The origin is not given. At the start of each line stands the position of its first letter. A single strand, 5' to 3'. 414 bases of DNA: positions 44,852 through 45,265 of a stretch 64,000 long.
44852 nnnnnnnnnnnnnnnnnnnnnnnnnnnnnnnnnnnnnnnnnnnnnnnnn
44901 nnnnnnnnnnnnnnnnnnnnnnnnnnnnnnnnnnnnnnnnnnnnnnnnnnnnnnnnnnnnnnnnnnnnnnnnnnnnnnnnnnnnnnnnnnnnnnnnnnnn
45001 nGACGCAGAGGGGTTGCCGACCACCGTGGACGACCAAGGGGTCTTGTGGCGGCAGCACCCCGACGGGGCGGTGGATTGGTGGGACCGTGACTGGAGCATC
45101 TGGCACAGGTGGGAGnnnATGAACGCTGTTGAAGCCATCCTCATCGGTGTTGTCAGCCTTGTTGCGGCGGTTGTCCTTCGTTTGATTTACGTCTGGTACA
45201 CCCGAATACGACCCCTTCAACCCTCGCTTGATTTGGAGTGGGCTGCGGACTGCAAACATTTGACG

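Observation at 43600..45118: Translationally coupled pair: TSP3 adhesin tail carrying LPPLP and a partner whose cytoplasmic tail ends in a WW/DUF2510-like Trp module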

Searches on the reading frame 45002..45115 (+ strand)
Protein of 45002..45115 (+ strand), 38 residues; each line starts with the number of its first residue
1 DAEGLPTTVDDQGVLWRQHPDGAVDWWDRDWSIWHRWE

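Call 71: search_solved_structures(query=A7, max_evalue=10, show_alignments=4)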
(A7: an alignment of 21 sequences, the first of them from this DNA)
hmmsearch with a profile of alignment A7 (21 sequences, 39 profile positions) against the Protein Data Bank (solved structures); distinct sequences matched with E-value up to 10: 20.
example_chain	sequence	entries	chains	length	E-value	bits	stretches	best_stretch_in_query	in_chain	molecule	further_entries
7on8_A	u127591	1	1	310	0.0037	20.2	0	23-35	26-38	SAKe6AR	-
3q7y_A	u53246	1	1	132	0.032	17.2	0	11-23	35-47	De novo designed beta-trefoil architecture with symmetric primary structure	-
4f34_A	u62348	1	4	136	0.086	15.8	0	11-25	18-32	de novo protein Symfoil-4V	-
4qks_A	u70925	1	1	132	0.17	14.9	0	11-25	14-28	DE NOVO PROTEIN 6XTRP/PV2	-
4qkr_A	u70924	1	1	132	0.46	13.5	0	11-25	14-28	DE NOVO PROTEIN 6XTYR/PV2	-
4d8h_A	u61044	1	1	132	0.59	13.1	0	11-25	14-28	de novo protein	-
3o4b_A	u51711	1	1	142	0.94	12.5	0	11-25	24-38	de novo designed beta-trefoil architecture with symmetric primary structure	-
3p6j_A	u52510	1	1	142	0.95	12.5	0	11-25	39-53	de novo designed beta-trefoil architecture with symmetric primary structure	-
3o49_A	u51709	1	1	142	0.97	12.5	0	11-25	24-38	de novo designed beta-trefoil architecture with symmetric primary structure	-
3o4a_A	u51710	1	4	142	0.98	12.4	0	11-25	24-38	de novo designed beta-trefoil architecture with symmetric primary structure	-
3o4d_A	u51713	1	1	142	1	12.4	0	11-25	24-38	de novo designed beta-trefoil architecture with symmetric primary structure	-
3o4c_A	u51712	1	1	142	1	12.4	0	11-25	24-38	de novo designed beta-trefoil architecture with symmetric primary structure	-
9kqb_2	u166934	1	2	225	1.3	12.1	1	11-22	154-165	Fucoxanthin chlorophyll a/c binding protein II (FCPII-2)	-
5vb9_A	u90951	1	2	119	1.8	11.6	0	24-37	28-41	Interleukin-17A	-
4hr9_A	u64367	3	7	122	1.9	11.5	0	24-37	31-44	Interleukin-17A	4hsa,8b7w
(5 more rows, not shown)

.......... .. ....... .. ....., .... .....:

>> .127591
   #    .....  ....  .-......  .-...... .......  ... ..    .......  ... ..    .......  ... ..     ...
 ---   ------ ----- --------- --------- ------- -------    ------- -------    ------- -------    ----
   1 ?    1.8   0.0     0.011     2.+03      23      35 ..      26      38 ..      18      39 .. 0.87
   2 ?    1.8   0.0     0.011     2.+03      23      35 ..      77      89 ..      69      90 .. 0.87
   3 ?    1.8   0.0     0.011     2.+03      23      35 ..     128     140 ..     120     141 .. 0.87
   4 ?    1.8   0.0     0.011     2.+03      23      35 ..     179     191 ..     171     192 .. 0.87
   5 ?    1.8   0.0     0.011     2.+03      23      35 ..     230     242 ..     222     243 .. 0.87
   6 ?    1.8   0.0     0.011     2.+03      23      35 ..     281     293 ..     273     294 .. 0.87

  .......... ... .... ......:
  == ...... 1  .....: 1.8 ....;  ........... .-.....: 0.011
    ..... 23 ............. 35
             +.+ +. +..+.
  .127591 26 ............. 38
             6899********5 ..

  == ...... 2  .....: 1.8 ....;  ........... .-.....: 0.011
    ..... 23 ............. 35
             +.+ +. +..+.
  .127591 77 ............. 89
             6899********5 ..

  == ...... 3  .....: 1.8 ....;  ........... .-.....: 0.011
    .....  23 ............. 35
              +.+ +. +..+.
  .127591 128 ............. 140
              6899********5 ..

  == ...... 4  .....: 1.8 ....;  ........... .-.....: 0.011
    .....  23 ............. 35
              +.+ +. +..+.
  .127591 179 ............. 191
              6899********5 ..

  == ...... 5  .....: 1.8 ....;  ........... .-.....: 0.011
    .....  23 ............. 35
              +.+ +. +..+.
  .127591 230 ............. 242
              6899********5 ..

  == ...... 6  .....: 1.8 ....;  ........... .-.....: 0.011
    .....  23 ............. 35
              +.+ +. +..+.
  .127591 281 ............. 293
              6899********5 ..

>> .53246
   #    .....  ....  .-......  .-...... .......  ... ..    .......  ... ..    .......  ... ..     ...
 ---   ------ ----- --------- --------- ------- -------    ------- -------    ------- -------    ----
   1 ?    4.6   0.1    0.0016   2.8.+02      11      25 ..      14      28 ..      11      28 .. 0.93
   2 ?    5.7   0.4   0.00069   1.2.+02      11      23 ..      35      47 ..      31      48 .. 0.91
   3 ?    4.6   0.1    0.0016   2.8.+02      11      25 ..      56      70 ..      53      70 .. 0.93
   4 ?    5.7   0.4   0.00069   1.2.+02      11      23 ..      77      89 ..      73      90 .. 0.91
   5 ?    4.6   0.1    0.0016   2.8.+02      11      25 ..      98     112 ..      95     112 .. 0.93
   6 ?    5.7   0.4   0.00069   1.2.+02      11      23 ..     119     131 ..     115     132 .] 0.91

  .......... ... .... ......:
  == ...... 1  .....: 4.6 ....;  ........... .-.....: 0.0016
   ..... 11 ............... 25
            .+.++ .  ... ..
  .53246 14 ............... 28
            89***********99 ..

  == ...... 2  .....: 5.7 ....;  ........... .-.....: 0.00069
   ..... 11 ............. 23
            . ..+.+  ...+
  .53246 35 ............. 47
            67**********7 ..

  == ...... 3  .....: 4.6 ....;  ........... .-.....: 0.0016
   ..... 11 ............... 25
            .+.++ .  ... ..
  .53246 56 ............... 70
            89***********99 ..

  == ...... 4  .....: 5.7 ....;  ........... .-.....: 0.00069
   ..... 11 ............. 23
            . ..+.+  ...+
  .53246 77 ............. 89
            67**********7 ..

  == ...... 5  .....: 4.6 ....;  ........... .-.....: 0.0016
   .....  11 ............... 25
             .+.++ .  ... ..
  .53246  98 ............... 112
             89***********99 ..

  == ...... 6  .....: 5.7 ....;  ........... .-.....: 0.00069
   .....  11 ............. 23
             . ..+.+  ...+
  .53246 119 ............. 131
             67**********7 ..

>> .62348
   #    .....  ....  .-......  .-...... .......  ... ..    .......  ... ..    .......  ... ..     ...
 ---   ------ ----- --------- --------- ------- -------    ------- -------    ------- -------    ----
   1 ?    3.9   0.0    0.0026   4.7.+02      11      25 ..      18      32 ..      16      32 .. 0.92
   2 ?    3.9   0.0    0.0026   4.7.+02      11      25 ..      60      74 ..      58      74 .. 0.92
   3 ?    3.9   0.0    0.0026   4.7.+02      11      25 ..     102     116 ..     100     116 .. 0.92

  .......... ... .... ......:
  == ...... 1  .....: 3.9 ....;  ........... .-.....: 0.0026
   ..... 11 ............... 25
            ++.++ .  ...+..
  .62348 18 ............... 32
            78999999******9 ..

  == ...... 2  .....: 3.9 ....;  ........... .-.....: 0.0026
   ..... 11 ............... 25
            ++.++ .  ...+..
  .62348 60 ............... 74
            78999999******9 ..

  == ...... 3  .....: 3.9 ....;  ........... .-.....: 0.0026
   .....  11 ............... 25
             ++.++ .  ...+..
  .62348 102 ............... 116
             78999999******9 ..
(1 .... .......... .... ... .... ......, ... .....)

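Call 72: search_protein_families(library=pfam, alignment_id=A7, max_evalue=10)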
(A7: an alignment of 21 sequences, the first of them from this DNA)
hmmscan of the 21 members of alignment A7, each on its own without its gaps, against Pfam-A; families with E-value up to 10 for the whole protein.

A. member 1, seq(38 aa): 0 families

B. families by the number of members that match (of 21 scanned): 3 families
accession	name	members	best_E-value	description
PF07202.18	Tcp10_C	2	0.14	T-complex protein 10 C-terminus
PF03106.21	WRKY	1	0.64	WRKY DNA -binding domain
PF01344.31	Kelch_1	1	2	Kelch motif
